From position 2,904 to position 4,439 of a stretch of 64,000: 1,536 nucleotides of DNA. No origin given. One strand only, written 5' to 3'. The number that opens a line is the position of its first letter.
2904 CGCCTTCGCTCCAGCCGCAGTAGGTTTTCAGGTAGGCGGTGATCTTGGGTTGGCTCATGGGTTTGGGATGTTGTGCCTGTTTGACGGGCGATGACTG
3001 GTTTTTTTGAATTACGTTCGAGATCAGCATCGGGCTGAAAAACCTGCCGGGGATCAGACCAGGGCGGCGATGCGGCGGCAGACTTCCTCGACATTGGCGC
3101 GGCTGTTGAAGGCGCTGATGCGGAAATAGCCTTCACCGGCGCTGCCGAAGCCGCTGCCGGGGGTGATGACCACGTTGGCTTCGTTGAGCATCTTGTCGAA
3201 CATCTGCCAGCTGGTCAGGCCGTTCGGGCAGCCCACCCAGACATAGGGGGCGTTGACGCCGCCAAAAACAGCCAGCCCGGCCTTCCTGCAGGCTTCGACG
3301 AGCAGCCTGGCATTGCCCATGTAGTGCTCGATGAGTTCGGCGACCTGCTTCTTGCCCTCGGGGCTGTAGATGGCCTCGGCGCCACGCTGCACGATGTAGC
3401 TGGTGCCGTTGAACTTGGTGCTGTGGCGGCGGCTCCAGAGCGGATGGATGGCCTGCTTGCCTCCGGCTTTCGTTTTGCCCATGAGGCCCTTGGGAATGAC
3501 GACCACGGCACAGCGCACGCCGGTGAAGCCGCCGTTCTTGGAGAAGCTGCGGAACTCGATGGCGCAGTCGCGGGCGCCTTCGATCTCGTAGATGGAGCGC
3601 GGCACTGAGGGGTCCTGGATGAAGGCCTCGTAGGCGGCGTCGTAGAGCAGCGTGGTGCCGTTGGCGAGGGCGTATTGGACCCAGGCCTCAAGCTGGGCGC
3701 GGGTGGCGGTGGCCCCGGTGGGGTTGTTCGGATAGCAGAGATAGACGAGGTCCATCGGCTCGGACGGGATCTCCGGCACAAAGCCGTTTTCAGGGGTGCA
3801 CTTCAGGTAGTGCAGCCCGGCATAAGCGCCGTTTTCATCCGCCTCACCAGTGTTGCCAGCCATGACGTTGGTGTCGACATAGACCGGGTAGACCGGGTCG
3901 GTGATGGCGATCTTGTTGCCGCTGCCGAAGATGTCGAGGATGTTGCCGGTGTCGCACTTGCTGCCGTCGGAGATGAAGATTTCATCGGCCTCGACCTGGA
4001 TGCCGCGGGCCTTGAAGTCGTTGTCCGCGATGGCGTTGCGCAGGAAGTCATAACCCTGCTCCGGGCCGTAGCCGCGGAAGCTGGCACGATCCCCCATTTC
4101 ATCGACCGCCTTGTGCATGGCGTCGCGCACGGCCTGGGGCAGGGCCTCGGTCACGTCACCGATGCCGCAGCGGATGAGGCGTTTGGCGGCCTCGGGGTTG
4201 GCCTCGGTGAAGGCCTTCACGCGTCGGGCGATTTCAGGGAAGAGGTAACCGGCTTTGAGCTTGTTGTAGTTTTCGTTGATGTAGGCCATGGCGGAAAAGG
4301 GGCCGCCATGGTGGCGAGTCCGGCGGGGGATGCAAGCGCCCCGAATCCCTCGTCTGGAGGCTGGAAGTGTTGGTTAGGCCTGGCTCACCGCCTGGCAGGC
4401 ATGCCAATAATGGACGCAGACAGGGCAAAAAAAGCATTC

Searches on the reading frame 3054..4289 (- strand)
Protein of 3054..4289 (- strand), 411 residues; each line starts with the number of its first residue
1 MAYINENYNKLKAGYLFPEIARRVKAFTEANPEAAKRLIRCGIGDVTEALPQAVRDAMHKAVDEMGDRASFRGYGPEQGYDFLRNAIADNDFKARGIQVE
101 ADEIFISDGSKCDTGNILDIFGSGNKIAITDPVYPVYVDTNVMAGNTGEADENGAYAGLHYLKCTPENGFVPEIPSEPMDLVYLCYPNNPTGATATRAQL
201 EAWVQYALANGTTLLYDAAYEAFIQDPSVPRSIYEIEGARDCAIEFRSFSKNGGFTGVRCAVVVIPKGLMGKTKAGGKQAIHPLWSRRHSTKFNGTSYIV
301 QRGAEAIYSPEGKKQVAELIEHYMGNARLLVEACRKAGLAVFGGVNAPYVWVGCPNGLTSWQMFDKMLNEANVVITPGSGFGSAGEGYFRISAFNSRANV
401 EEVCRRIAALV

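Call 55: search_protein_families(library=pfam, proteins=[window:3054-4289:-], max_evalue=0.0001)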
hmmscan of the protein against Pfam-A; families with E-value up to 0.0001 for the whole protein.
window:3054-4289:- (411 aa): 1 family
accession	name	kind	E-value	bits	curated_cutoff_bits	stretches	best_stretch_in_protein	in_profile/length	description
PF00155.27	Aminotran_1_2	-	4.1e-36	125.4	19.7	1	42-407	7-361/361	Aminotransferase class I and II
